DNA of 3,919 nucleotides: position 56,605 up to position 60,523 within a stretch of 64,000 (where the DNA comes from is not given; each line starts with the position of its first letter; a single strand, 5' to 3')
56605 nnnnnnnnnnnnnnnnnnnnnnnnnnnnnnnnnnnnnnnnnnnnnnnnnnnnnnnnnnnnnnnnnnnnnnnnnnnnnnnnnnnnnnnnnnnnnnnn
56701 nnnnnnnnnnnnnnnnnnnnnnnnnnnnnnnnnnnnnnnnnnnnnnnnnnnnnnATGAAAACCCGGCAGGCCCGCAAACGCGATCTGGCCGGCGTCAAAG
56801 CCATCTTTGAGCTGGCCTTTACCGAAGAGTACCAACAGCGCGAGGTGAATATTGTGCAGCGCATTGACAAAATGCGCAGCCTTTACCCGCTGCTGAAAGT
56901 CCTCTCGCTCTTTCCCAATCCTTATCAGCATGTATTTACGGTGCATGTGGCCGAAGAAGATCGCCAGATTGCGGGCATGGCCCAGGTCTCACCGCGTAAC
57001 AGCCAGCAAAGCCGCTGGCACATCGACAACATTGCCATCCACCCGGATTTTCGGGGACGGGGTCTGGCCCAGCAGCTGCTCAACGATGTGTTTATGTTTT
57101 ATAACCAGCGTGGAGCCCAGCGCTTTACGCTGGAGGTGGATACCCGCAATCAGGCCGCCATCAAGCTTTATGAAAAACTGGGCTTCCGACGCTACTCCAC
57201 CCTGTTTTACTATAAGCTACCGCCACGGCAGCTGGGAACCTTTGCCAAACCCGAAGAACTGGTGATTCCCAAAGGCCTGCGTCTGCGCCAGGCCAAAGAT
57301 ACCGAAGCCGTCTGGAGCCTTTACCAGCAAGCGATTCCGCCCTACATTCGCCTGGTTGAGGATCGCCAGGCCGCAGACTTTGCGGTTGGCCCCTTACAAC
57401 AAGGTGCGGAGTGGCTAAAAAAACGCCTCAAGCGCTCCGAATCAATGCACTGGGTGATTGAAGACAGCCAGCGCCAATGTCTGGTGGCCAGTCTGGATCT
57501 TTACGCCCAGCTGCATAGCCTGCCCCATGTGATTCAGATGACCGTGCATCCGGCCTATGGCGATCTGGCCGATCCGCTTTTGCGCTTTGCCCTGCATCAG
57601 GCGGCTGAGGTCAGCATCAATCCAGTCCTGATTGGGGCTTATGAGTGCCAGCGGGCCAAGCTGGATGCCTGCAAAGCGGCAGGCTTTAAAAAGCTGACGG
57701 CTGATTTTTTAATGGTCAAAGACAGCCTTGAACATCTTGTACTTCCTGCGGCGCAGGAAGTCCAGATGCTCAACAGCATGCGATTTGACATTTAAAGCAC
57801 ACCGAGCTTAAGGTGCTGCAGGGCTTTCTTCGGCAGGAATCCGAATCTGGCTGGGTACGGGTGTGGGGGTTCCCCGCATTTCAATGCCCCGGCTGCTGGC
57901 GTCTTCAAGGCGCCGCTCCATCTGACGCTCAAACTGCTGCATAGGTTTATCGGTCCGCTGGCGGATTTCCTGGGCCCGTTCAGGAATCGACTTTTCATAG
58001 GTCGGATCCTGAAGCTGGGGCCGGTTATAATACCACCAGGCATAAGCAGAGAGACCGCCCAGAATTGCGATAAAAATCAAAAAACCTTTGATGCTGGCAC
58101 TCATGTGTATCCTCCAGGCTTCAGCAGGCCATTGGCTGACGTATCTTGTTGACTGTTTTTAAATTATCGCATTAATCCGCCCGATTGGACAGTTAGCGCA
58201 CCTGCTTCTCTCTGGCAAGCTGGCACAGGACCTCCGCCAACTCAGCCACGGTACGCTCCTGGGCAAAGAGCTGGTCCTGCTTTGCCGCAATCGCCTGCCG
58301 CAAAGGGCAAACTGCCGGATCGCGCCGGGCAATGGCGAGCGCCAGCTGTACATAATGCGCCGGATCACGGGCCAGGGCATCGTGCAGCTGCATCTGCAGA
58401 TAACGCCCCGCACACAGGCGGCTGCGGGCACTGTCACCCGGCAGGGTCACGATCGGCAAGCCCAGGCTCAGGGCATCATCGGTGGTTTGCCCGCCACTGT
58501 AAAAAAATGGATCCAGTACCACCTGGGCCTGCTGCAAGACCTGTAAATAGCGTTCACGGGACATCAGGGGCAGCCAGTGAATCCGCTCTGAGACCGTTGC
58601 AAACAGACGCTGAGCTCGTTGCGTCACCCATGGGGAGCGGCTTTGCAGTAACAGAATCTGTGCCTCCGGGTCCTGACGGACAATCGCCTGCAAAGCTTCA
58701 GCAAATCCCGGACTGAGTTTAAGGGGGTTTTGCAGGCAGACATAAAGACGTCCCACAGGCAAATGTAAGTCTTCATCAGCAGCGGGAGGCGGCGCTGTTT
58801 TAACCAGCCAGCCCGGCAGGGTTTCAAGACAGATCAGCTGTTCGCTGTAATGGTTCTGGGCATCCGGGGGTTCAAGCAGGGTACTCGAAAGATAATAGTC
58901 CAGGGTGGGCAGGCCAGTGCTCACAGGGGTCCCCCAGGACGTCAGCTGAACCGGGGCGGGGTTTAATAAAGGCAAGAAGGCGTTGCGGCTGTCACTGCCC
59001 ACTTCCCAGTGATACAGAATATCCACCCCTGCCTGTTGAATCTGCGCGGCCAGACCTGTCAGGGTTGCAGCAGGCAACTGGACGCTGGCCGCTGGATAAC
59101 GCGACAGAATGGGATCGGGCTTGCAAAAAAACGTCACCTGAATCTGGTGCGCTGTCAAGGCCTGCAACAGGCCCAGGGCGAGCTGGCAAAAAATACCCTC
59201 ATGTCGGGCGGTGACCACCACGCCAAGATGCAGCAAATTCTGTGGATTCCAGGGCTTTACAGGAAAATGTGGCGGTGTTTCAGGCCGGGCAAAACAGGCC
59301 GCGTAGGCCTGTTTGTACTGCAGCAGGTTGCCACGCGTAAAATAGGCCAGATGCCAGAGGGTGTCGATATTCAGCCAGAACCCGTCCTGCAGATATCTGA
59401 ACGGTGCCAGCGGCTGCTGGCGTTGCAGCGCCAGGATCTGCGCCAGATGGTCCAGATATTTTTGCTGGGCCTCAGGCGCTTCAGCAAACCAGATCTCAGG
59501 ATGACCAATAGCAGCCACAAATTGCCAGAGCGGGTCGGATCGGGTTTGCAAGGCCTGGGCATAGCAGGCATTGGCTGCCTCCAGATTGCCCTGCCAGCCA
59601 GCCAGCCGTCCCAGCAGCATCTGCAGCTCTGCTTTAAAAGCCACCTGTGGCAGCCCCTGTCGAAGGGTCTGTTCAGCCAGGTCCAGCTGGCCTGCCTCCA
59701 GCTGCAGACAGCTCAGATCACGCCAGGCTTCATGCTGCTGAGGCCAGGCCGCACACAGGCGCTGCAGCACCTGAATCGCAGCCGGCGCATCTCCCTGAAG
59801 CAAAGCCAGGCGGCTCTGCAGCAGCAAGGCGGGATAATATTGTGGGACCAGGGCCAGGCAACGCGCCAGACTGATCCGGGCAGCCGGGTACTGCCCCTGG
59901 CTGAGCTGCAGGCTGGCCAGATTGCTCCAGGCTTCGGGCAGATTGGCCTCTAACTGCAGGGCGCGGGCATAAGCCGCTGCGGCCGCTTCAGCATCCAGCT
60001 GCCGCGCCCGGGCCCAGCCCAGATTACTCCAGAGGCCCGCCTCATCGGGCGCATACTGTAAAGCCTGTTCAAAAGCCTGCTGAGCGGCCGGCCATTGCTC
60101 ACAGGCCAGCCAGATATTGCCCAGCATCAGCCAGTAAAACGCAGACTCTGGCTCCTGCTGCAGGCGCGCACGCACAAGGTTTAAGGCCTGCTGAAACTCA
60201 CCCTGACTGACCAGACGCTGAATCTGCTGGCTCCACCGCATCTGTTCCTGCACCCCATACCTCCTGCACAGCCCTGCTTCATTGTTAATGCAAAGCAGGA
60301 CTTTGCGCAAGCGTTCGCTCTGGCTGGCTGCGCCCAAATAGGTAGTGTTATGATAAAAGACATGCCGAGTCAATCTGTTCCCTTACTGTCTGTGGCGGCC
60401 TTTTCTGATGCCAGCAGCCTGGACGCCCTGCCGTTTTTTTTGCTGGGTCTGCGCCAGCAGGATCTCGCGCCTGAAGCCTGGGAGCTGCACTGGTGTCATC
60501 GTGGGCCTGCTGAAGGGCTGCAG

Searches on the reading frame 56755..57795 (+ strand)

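Call 47: search_protein_families(library=pfam, proteins=[window:56755-57795:+], max_evalue=0.00001)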
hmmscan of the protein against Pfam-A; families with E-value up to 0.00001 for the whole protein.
window:56755-57795:+ (346 aa): 6 families
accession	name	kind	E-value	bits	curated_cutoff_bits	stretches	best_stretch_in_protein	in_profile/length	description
PF00583.31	Acetyltransf_1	-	4.2e-23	82.3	20.7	1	59-144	34-116/116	Acetyltransferase (GNAT) family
PF13508.13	Acetyltransf_7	-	1.5e-18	67.3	27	1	62-145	4-83/84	Acetyltransferase (GNAT) domain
PF13673.13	Acetyltransf_10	-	3.4e-15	56.6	23.6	1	61-147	31-110/128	Acetyltransferase (GNAT) domain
PF13302.13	Acetyltransf_3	-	1.5e-11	45.6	25.4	1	56-145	51-138/138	Acetyltransferase (GNAT) domain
PF08445.16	FR47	-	3.2e-09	37.1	22.1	1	90-148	24-81/86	FR47-like protein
PF13527.13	Acetyltransf_9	-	1.6e-06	28.6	25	0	3-145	2-125/127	Acetyltransferase (GNAT) domain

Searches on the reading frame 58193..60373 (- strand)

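Call 47: search_protein_families(library=pfam, proteins=[window:58193-60373:-], max_evalue=0.00001)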
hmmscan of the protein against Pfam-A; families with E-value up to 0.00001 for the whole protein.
window:58193-60373:- (726 aa): 11 families
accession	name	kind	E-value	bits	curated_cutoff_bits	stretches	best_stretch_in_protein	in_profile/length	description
PF14559.12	TPR_19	-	3.7e-14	53.2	25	2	190-257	1-68/68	Tetratricopeptide repeat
PF13844.12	Glyco_transf_41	-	5.7e-14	51.7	25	1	544-694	370-523/543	Glycosyl transferase family 41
PF23914.1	TPR_CcmH_CycH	-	5.4e-13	49.5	42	1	53-112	25-84/158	Cytochrome c-type biogenesis protein H TPR domain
PF07719.23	TPR_2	-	3.5e-12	45.9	27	0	78-110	1-33/34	Tetratricopeptide repeat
PF13432.12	TPR_16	-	1.7e-11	44.7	32.7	1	152-213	3-64/65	Tetratricopeptide repeat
PF13428.12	TPR_14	-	8.7e-11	41.8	23.5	0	49-86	6-43/44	Tetratricopeptide repeat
PF13414.12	TPR_11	-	3e-09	36.8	26.8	0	129-160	11-42/42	TPR repeat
PF00515.34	TPR_1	-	9.1e-08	32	27.8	0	80-110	3-33/34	Tetratricopeptide repeat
PF13431.12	TPR_17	-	1.6e-07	31.5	24.4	0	135-166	2-33/34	Tetratricopeptide repeat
PF13371.12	TPR_9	-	4.9e-07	30.1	35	0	123-189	6-72/73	Tetratricopeptide repeat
PF13181.12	TPR_8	-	7.9e-07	29.2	25.7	0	147-175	2-30/34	Tetratricopeptide repeat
